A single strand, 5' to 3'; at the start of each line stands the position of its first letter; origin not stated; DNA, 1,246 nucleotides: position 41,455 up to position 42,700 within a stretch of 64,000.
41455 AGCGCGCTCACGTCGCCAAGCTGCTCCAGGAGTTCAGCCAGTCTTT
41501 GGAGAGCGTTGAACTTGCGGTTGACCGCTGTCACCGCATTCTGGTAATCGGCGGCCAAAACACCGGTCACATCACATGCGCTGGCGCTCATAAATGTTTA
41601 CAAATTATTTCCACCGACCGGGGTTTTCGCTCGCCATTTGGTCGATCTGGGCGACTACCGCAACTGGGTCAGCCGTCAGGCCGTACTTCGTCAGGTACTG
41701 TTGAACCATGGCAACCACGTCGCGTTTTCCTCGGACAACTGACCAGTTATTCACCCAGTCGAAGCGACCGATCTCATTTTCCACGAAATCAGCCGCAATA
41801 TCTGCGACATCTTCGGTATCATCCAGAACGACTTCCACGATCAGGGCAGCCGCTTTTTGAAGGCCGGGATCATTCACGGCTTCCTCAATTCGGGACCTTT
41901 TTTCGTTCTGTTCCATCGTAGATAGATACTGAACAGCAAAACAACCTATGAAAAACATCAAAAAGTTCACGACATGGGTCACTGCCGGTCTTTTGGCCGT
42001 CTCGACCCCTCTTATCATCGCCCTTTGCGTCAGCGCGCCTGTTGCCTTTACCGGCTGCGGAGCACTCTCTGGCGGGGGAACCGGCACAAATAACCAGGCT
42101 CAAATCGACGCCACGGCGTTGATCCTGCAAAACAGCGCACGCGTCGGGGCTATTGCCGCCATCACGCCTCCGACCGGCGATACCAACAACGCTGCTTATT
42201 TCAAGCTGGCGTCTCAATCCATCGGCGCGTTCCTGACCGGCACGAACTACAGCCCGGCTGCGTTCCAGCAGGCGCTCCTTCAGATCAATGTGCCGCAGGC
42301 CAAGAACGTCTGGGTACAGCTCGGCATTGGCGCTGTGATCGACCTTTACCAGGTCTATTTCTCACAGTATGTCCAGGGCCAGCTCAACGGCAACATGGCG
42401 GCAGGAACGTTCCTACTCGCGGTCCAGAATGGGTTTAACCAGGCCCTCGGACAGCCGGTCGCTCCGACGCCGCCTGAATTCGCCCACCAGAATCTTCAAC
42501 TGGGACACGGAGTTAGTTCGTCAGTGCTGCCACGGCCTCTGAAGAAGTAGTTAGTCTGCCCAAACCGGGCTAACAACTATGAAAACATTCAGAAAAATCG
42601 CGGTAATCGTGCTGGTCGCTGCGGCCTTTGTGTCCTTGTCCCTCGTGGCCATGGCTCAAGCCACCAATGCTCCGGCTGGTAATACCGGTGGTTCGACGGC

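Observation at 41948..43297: Plus-strand island with its own terminator inside the structural region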

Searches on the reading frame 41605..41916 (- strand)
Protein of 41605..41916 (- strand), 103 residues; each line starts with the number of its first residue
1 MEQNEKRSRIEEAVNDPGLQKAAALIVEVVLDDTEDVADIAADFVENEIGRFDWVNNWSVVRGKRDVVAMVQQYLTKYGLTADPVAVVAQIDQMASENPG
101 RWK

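Call 9: search_protein_families(library=pfam, proteins=[window:41605-41916:-], max_evalue=0.1)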
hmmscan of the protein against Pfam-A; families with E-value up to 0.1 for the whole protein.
window:41605-41916:- (103 aa): 1 family
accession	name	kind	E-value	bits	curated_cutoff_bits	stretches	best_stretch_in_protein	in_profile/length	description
PF13577.12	SnoaL_4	-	0.0063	17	24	1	31-84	19-70/126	SnoaL-like domain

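Call 10: search_protein_families(library=phrogs, proteins=[window:41605-41916:-], max_evalue=0.1)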
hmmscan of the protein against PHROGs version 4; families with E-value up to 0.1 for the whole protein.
window:41605-41916:- (103 aa): 0 families

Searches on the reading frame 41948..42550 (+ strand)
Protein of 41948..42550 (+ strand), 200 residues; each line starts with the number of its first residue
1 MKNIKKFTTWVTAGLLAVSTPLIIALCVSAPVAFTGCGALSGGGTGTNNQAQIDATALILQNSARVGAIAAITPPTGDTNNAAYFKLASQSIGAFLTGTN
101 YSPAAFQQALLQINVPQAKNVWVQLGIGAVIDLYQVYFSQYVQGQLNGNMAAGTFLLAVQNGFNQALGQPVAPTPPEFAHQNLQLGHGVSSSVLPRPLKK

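Call 9: search_protein_families(library=pfam, proteins=[window:41948-42550:+], max_evalue=0.1)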
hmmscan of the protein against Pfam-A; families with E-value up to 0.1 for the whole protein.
window:41948-42550:+ (200 aa): 0 families

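Call 10: search_protein_families(library=phrogs, proteins=[window:41948-42550:+], max_evalue=0.1)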
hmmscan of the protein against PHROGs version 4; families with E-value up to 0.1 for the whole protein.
window:41948-42550:+ (200 aa): 0 families

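Call 21: find_related_loci(query=window:41948-42550:+, collection=viral_contigs, flank=6000)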
Query window:41948-42550:+ (200 aa) in viral_contigs; peptide patterns used: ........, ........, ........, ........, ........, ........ (x = any residue, [..] = any of these).
6 stretches matched a pattern, but none encodes a relative of the query by tblastn (E <= 1e-3).

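Call 30: find_homologous_proteins(query=window:41948-42550:+, max_evalue=0.01)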
Query window:41948-42550:+ (200 aa): 29 proteins with E <= 0.01 among 606 candidates.
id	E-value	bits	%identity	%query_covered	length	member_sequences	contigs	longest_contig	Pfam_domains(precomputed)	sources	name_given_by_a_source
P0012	2.8e-124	430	100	100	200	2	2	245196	-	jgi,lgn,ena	-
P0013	1.8e-101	356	85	100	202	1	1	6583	-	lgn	-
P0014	7.7e-93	327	81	100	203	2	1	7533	-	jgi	jgi:hypothetical protein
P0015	1.8e-92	326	75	100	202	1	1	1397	-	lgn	-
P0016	4.6e-84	299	74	100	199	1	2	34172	-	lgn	-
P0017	7.3e-84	298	72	100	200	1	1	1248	-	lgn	-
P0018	5.1e-83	295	73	100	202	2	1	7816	-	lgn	-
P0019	1.7e-78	281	69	100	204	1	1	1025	-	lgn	-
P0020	9.0e-73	262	67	100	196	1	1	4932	-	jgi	jgi:hypothetical protein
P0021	4.4e-72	260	67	100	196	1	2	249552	-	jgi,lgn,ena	jgi:hypothetical protein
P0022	3.1e-70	254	63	100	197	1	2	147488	-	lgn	-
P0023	3.5e-70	254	61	100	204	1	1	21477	-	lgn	-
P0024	3.4e-68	247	62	100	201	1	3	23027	-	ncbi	-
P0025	1.3e-67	245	63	100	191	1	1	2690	-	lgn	-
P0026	1.8e-67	245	69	94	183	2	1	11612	-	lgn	-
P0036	1.8e-50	189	52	98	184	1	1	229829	-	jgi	jgi:hypothetical protein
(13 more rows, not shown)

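Call 39: predict_structure(alignment_id=A1)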
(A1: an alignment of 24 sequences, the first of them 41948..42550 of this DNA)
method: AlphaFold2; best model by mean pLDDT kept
length: 200 residues; sequences in the alignment: 24
mean_pLDDT: 74.0   pTM: 0.63
mean pLDDT of the five models: 74.0, 71.5, 70.6, 69.1, 68.8
residues with pLDDT >= 90: 73; 70-90: 52; 50-70: 35; < 50: 40
segments of 3 or more residues with pLDDT < 50: 24-46, 180-190, 192-194
pLDDT, mean of each block of 10 residues (from residue 1): 56 55 47 40 52 88 93 82 93 89 92 88 91 90 77 92 94 65 43 54
secondary structure, 60 per line:
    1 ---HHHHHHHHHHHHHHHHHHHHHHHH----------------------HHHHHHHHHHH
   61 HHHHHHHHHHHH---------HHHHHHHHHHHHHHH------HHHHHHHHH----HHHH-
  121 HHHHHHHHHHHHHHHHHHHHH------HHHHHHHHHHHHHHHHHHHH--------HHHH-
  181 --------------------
elements in order: H4-27 H50-72 H82-96 H103-111 H116-119 H121-141 H148-167 H176-179

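Call 44: find_encoding_contigs(protein=P0036, flank=10000, max_places=1)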
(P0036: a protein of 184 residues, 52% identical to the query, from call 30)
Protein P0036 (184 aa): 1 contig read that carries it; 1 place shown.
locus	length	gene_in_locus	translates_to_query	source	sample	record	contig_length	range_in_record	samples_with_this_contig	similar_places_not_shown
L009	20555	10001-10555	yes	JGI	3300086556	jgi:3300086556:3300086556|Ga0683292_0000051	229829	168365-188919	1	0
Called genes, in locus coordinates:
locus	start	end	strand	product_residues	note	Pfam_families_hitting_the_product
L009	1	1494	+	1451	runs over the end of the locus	-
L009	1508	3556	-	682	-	PF27249:MJ0330_N (weak)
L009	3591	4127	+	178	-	-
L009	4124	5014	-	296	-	-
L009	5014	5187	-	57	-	-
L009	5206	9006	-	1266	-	PF18760:ART-PolyVal, PF19819:DUF6302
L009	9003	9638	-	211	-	-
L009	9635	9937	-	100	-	-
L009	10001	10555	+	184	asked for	-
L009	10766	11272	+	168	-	-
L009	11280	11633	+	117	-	-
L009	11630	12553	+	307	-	-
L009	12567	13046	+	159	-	-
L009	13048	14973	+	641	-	-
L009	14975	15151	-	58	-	-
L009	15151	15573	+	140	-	-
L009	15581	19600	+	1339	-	-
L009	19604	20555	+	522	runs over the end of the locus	-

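Call 47: fold_search(model_id=the predicted structure, library=viral)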
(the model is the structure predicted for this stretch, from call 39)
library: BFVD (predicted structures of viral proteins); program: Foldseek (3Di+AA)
matches with E <= 10: 288; with E <= 0.001: 0
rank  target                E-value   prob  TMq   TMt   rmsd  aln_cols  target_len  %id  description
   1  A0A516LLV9            5.7e-02  1.00  0.41  0.71   5.2        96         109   18  (no name in the UniProt tables at hand)
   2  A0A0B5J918            5.2e-01  0.14  0.19  0.21  18.9       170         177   13  Uncharacterized protein [Pandoravirus inopinatum]
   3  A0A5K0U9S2            6.3e-01  0.20  0.25  0.21  20.0       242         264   11  Uncharacterized protein [Yasminevirus sp. GU-2018]
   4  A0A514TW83            6.3e-01  0.11  0.18  0.06  14.0       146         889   16  Uncharacterized protein [Aeromonas phage D6]
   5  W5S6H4                8.9e-01  0.10  0.16  0.20  16.8       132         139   14  Uncharacterized protein [Pithovirus sibericum]
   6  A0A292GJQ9            9.9e-01  0.16  0.23  0.21  18.1       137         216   11  (no name in the UniProt tables at hand)
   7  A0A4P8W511            9.9e-01  0.11  0.21  0.14  21.4       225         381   13  (no name in the UniProt tables at hand)
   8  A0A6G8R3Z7            1.1e+00  0.10  0.17  0.22  15.5       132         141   15  Uncharacterized protein [Streptomyces phage Muntaha]
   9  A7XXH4                1.1e+00  0.10  0.19  0.19  15.3       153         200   18  Uncharacterized protein [Thermus phage P74-26]
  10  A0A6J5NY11            1.3e+00  0.08  0.17  0.10  22.3       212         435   13  Uncharacterized protein [uncultured Caudovirales phage]
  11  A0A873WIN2            1.3e+00  0.07  0.17  0.14  20.8       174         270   12  (no name in the UniProt tables at hand)
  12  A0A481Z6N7            1.3e+00  0.11  0.20  0.17  17.3       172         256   11  Sulfhydryl oxidase [Pithovirus LCPAC201]
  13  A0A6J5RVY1            1.3e+00  0.06  0.18  0.09  19.6       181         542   16  Uncharacterized protein [uncultured Caudovirales phage]
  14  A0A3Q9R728            1.4e+00  0.16  0.20  0.35  13.9       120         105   12  Uncharacterized protein [Acinetobacter phage AbTZA1]
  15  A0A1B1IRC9            1.4e+00  0.08  0.18  0.10  18.7       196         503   14  (no name in the UniProt tables at hand)
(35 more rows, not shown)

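Call 64: search_protein_representatives(alignment_id=A1)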
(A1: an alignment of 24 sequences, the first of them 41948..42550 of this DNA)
Query: 24 sequences, 196 profile positions. Proteins with E-value up to 0.001 (for the whole library): 275; up to 1e-10: 86; up to 1e-30: 9. The best 150 are listed.
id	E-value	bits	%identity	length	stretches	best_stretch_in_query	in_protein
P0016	1.4e-85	301.8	-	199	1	1-195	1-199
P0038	3.4e-72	258.2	-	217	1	2-196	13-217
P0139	7.2e-61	221.2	-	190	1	11-195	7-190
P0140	1.7e-57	210.2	-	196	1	10-195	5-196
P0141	2.5e-55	203.2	-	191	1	3-195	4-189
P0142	6.7e-47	175.7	-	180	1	22-194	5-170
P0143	2.3e-45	170.6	-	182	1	21-196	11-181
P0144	4.7e-40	153.3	-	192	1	4-195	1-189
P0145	3.6e-39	150.4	-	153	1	29-166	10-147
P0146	4.3e-30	120.8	-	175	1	23-175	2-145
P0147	7.9e-29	116.7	-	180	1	27-173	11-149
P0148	1.2e-28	116.1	-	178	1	24-170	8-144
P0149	8.7e-26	106.8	-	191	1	34-166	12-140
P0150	1.6e-25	105.9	-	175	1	15-191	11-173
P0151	6.2e-25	104.0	-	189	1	22-176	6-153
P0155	1.7e-22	96.0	-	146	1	28-168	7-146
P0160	2.4e-20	89.0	-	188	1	12-171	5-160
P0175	1.2e-16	76.9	-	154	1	24-167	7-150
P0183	4.7e-16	75.0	-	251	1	18-162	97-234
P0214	1.8e-11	60.0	-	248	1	33-174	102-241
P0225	1.2e-10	57.3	-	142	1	24-165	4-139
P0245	3.3e-09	52.7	-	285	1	32-165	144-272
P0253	1.0e-08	51.0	-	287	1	26-171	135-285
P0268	4.9e-08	48.8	-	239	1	27-165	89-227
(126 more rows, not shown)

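Call 71: list_cluster_members(proteins=[P0183, P0214, P0245, P0253, P0268, P0155, P0160, P0175, P0225, P0150])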
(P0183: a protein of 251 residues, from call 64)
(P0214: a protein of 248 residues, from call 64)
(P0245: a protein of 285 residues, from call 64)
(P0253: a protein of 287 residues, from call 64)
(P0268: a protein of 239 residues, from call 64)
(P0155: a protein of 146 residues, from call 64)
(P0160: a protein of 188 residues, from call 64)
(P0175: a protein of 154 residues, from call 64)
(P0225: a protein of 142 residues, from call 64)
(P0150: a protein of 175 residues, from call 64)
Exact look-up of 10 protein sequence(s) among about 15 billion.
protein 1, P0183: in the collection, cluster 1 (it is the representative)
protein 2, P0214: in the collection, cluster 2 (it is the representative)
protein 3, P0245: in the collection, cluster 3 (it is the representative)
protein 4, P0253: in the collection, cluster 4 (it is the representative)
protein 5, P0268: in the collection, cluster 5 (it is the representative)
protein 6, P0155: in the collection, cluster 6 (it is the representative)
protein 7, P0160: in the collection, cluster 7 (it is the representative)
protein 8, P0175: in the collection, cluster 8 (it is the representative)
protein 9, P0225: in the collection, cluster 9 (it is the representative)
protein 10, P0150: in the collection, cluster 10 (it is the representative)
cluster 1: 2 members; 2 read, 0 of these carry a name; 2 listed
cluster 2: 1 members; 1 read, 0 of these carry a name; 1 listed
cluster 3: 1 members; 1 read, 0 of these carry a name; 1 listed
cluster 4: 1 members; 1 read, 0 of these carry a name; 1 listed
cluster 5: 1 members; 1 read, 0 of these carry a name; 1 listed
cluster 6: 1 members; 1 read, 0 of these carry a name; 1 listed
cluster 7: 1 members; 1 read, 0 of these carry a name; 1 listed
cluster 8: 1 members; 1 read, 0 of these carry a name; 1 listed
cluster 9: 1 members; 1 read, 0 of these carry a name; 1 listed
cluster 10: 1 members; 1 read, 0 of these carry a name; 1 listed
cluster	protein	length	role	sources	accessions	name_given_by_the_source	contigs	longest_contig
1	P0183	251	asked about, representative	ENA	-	-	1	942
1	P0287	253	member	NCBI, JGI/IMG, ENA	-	-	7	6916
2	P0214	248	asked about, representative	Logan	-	-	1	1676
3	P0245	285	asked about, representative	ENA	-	-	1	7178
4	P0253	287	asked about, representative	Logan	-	-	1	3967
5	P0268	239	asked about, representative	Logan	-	-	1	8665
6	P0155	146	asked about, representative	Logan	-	-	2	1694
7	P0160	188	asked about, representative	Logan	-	-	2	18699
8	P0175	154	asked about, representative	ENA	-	-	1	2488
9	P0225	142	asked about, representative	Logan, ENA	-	-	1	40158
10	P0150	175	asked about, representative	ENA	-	-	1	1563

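Call 80: find_encoding_contigs(protein=P0225, flank=5000, max_places=1)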
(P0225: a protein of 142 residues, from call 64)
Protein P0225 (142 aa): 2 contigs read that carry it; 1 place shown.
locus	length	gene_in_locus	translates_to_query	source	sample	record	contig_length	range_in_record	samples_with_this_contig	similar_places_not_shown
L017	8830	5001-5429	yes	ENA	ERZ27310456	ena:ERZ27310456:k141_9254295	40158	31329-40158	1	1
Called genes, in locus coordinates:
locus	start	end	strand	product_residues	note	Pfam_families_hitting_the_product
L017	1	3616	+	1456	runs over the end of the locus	PF13385:Laminin_G_3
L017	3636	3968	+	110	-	-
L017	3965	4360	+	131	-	PF00072:Response_reg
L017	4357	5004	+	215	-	-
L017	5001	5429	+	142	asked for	-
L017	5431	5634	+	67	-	-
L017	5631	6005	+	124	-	-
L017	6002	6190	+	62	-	-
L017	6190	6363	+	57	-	-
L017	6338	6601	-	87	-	-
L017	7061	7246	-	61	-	-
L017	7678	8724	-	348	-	PF00589:Phage_integrase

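Call 82: search_protein_families(library=ncbifam, max_evalue=0.05, proteins=[window:41948-42550:+])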
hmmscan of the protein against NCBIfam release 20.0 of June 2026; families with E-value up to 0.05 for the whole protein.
window:41948-42550:+ (200 aa): 0 families

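Call 88: fold_search(model_id=the predicted structure, library=pdb)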
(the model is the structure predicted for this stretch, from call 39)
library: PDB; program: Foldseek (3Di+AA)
matches with E <= 10: 159; with E <= 0.001: 0
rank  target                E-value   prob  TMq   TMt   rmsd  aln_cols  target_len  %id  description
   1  9jpl_A                5.4e-01  0.20  0.22  0.27  10.6       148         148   14  Crystal structure of DhdR inducer binding domain in complex with inducer (released 2024-11-06)
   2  9vkn_B                6.5e-01  0.21  0.23  0.28   9.6       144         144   12  Crystal structure of DhdR in complex with inducer L2HG (released 2025-08-06)
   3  1eq1_MODEL_1_A        1.4e+00  0.10  0.18  0.21  12.0       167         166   13  NMR STRUCTURE OF AN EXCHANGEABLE APOLIPOPROTEIN-MANDUCA SEXTA APOLIPOPHORIN-III (released 2002-02-13)
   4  2lqg_MODEL_1_A        1.5e+00  0.08  0.17  0.22  15.9       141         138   13  Solution Structure of the R4 domain of talin (released 2013-02-13)
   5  7c7e                  1.8e+00  0.10  0.21  0.25  11.5       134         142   18  Crystal structure of C terminal domain of Escherichia coli DgoR (released 2021-01-20)
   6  8xwy_A                2.0e+00  0.06  0.15  0.18  15.7       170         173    9  Structure of Interleukin-27 (released 2025-01-22)
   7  2p1a_A                2.2e+00  0.15  0.22  0.28  10.5       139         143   16  Crystal structure of a putative metal-binding protein (bce_2162) from bacillus cereus atcc 10987 at 2.10 A resolution (released 2007-03-20)
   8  6cnz_D                2.6e+00  0.07  0.18  0.22  11.6       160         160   11  Crystal Structure of Chorismate Mutase from Burkholderia thailandensis (released 2018-03-21)
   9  5hxc                  2.7e+00  0.06  0.18  0.13  13.2       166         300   15  Structural mechanisms of extracellular ion exchange and induced binding-site occlusion in the sodium-calcium exchanger N (released 2016-05-11)
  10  8acw_D                3.1e+00  0.05  0.16  0.16  15.7       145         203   12  X-ray structure of Na+-NQR from Vibrio cholerae at 3.4 A resolution (released 2023-07-12)
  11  3l8j                  3.3e+00  0.08  0.21  0.21  15.7       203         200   11  Crystal structure of CCM3, a cerebral cavernous malformation protein critical for vascular integrity (released 2010-05-19)
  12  3vu7_H                3.3e+00  0.06  0.15  0.26  11.6       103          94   16  Crystal structure of REV1-REV7-REV3 ternary complex (released 2012-08-08)
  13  7rxc_K                3.6e+00  0.04  0.16  0.16  13.4       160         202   11  CryoEM structure of KDELR with Legobody (released 2021-10-06)
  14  9jpj_K                3.6e+00  0.04  0.19  0.18  14.4       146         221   16  Crystal structure of DhdR in complex with DNA (released 2024-11-06)
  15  6w5c_A                3.6e+00  0.03  0.13  0.04  17.0       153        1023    8  Cryo-EM structure of Cas12i(E894A)-crRNA-dsDNA complex (released 2020-09-16)
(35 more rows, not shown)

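Call 92: find_related_loci(query=A1, collection=viral_contigs, flank=10000)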
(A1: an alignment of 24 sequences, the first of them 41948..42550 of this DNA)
Query A1 (200 aa) in viral_contigs; peptide patterns used: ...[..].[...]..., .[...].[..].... (x = any residue, [..] = any of these).
38 stretches matched a pattern, but none encodes a relative of the query by tblastn (E <= 1e-3).

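Call 93: find_related_loci(query=A1, collection=genome_contigs, flank=8000)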
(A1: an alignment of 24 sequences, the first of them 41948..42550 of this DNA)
Query A1 (200 aa) in genome_contigs; peptide patterns used: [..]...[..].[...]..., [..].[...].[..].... (x = any residue, [..] = any of these).
111 stretches matched a pattern, but none encodes a relative of the query by tblastn (E <= 1e-3).

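Call 97: find_related_loci(query=A4, collection=genome_contigs, flank=7000)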
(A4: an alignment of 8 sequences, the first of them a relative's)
Query A4 (146 aa) in genome_contigs; peptide patterns used: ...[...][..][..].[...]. (x = any residue, [..] = any of these).
17 stretches matched a pattern, but none encodes a relative of the query by tblastn (E <= 1e-3).

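Call 98: find_related_loci(query=A4, collection=viral_contigs, flank=7000)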
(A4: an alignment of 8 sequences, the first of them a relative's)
Query A4 (146 aa) in viral_contigs; peptide patterns used: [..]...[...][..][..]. (x = any residue, [..] = any of these).
56 stretches matched a pattern, but none encodes a relative of the query by tblastn (E <= 1e-3).

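Call 99: find_related_loci(query=A4, collection=metagenome_contigs, flank=7000)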
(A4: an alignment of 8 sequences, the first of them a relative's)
Query A4 (146 aa) in metagenome_contigs; peptide patterns used: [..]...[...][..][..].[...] (x = any residue, [..] = any of these).
66 stretches matched a pattern; 1 encode a relative of the query (tblastn E <= 1e-3); 1 distinct loci.
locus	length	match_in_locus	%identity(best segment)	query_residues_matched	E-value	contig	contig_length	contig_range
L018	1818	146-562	38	5-143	2e-27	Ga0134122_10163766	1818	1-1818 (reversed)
